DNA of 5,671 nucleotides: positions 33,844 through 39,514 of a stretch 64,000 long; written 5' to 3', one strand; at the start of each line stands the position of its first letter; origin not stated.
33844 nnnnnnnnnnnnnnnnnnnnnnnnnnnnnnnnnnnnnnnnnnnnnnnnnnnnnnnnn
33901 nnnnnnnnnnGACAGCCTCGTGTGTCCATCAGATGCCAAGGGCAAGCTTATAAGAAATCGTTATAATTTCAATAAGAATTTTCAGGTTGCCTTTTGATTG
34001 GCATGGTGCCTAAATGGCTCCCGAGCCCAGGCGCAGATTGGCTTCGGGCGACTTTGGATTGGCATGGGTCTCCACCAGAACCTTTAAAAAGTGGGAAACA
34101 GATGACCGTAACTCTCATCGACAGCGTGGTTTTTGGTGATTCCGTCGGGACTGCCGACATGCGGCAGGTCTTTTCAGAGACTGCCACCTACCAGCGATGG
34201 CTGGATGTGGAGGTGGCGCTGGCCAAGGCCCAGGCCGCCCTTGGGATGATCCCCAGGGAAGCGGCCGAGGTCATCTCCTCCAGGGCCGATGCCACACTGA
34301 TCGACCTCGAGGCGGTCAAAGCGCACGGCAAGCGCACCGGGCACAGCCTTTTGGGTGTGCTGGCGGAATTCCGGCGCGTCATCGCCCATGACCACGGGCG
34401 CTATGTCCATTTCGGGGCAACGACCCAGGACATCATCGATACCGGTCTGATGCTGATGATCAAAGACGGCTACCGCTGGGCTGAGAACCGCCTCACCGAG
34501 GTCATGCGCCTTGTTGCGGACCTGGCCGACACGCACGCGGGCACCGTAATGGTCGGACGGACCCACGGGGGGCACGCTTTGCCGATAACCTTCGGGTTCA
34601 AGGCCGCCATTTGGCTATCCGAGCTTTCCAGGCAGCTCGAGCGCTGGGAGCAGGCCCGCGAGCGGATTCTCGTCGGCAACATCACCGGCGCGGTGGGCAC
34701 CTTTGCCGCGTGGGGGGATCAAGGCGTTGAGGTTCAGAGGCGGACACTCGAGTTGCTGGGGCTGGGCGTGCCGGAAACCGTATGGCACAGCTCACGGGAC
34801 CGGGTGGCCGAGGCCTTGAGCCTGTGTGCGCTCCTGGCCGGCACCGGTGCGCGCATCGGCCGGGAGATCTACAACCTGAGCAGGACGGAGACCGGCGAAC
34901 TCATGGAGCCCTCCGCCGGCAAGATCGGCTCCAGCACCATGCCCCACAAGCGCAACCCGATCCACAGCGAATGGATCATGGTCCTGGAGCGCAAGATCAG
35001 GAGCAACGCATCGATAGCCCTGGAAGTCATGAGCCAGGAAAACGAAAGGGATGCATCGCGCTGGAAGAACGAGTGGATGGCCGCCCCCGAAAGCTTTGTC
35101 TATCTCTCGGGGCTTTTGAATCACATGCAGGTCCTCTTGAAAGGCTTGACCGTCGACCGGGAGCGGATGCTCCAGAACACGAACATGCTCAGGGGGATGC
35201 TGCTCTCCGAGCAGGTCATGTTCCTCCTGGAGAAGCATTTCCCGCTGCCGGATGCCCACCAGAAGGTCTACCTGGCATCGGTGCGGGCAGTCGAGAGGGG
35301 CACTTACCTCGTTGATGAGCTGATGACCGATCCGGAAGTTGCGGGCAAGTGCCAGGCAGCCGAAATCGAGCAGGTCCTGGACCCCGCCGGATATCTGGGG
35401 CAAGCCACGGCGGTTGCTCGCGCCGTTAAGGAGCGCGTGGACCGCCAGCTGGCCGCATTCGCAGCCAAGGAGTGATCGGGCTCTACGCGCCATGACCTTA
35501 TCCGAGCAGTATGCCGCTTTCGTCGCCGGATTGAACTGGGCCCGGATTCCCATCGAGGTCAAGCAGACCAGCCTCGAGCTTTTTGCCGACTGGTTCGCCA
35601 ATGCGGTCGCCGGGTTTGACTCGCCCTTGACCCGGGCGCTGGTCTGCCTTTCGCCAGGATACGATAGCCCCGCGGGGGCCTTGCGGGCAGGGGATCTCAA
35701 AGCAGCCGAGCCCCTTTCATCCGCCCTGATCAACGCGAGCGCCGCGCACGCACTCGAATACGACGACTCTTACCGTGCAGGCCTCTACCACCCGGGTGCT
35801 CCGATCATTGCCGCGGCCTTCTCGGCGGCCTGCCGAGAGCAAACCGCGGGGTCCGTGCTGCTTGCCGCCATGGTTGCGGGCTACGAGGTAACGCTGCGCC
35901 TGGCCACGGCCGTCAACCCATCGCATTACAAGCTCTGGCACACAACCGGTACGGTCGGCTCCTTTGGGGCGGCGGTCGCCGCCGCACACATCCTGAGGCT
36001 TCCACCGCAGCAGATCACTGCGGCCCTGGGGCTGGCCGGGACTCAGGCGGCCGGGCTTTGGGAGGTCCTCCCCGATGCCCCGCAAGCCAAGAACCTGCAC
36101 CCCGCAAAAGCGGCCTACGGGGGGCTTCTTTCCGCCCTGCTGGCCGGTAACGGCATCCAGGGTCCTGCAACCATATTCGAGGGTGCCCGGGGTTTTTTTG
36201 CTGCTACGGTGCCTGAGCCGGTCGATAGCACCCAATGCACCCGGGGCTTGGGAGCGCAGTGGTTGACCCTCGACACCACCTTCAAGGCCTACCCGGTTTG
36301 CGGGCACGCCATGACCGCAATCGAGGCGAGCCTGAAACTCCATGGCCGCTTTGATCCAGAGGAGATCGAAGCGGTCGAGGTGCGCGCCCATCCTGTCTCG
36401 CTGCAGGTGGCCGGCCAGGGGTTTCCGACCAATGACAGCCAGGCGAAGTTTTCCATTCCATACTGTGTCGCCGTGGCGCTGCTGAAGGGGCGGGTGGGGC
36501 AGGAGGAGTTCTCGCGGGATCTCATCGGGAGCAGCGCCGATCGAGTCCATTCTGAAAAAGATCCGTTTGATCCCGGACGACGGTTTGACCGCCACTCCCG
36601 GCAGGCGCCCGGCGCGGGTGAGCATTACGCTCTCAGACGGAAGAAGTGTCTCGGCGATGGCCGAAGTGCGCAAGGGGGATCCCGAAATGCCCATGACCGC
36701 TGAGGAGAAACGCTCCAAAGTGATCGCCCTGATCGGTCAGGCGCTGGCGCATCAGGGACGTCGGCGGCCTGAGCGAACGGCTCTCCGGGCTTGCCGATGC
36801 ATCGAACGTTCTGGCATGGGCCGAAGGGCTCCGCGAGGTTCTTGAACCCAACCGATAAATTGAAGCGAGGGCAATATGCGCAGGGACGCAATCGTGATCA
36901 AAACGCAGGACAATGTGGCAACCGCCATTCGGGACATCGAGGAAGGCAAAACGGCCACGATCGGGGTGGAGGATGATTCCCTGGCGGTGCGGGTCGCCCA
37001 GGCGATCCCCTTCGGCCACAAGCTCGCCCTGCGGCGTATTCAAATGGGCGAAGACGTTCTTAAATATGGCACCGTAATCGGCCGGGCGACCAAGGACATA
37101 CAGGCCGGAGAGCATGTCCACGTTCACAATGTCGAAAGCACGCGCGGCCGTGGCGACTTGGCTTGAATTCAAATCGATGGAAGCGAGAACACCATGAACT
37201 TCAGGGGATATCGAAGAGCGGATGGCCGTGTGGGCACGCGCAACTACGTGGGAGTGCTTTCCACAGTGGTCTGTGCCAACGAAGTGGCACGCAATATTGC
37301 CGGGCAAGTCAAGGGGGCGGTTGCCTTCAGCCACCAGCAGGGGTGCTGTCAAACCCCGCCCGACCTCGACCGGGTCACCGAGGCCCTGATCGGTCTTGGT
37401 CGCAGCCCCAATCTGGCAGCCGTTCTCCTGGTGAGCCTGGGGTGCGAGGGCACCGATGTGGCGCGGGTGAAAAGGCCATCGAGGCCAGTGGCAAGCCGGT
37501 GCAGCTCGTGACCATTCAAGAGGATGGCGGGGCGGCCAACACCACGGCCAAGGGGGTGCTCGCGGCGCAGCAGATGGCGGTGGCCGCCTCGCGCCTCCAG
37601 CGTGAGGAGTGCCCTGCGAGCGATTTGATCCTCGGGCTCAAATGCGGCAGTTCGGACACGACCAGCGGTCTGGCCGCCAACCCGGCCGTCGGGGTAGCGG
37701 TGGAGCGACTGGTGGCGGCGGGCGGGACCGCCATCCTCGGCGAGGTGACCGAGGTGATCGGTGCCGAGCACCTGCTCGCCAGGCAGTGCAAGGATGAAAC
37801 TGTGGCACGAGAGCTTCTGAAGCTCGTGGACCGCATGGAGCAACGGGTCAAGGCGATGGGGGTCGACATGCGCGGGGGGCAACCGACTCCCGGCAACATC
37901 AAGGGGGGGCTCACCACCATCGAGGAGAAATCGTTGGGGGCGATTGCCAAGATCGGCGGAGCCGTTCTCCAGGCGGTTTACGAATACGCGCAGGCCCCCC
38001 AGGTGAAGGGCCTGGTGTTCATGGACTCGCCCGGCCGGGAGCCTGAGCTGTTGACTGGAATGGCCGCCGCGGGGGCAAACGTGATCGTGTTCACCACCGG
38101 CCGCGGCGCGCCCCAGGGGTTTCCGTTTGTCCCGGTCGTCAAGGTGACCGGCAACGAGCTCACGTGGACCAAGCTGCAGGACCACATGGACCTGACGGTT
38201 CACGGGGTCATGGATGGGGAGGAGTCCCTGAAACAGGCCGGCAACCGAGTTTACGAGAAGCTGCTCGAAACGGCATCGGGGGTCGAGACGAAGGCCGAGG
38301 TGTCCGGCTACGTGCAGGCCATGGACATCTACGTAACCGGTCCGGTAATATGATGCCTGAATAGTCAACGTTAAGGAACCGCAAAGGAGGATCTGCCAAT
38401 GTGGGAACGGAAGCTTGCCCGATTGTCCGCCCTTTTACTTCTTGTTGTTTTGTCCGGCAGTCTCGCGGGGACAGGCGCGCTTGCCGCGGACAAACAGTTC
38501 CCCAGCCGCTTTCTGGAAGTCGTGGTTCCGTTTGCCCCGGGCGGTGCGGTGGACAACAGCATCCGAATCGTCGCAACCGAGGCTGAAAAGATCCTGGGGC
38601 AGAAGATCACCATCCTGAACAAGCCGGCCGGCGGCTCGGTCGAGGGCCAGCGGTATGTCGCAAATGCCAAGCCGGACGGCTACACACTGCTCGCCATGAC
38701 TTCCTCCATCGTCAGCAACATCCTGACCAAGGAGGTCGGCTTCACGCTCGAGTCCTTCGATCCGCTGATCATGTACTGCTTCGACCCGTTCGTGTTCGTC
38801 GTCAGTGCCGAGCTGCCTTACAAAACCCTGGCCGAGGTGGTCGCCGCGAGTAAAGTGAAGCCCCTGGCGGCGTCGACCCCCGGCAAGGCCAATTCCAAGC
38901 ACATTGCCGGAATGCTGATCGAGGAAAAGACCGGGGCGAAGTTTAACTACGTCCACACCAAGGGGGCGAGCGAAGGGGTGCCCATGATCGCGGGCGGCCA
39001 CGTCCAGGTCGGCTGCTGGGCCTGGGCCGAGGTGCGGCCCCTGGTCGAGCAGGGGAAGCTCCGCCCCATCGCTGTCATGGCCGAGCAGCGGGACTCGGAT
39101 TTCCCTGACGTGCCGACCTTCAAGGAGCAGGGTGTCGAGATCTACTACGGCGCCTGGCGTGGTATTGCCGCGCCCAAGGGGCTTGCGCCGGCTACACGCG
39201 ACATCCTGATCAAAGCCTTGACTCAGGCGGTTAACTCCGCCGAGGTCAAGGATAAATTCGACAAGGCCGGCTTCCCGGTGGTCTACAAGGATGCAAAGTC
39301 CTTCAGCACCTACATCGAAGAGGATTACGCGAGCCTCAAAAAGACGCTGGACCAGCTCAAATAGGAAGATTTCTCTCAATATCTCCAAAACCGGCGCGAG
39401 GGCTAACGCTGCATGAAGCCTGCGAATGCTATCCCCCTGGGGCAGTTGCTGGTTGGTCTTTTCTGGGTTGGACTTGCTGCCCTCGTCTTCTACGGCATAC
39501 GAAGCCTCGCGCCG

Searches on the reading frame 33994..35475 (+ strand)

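Call 28: search_protein_families(library=pfam, max_evalue=0.001, proteins=[window:33994-35475:+])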
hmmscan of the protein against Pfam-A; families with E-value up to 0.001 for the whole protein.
window:33994-35475:+ (493 aa): 2 families
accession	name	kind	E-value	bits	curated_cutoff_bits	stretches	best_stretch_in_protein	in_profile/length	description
PF00206.25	Lyase_1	-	3.4e-44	152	27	1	54-331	8-306/312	Lyase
PF10397.14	ADSL_C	-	5.9e-11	43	32.7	1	401-476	1-77/79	Adenylosuccinate lyase C-terminus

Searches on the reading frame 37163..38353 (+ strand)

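Call 28: search_protein_families(library=pfam, max_evalue=0.001, proteins=[window:37163-38353:+])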
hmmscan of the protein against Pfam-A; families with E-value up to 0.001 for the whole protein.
window:37163-38353:+ (396 aa): 1 family
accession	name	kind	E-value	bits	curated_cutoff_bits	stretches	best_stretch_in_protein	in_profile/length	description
PF20629.2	GD_AH_C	-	8.7e-89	297.5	26.8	1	153-385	2-233/242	D-galactarate/Altronate dehydratase, C-terminal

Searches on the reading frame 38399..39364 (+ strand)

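Call 28: search_protein_families(library=pfam, max_evalue=0.001, proteins=[window:38399-39364:+])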
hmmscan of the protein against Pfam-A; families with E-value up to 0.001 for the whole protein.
window:38399-39364:+ (321 aa): 1 family
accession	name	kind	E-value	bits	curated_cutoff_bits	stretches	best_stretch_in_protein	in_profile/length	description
PF03401.19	TctC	-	2.7e-44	152.2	27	1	56-317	3-269/274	Tripartite tricarboxylate transporter family receptor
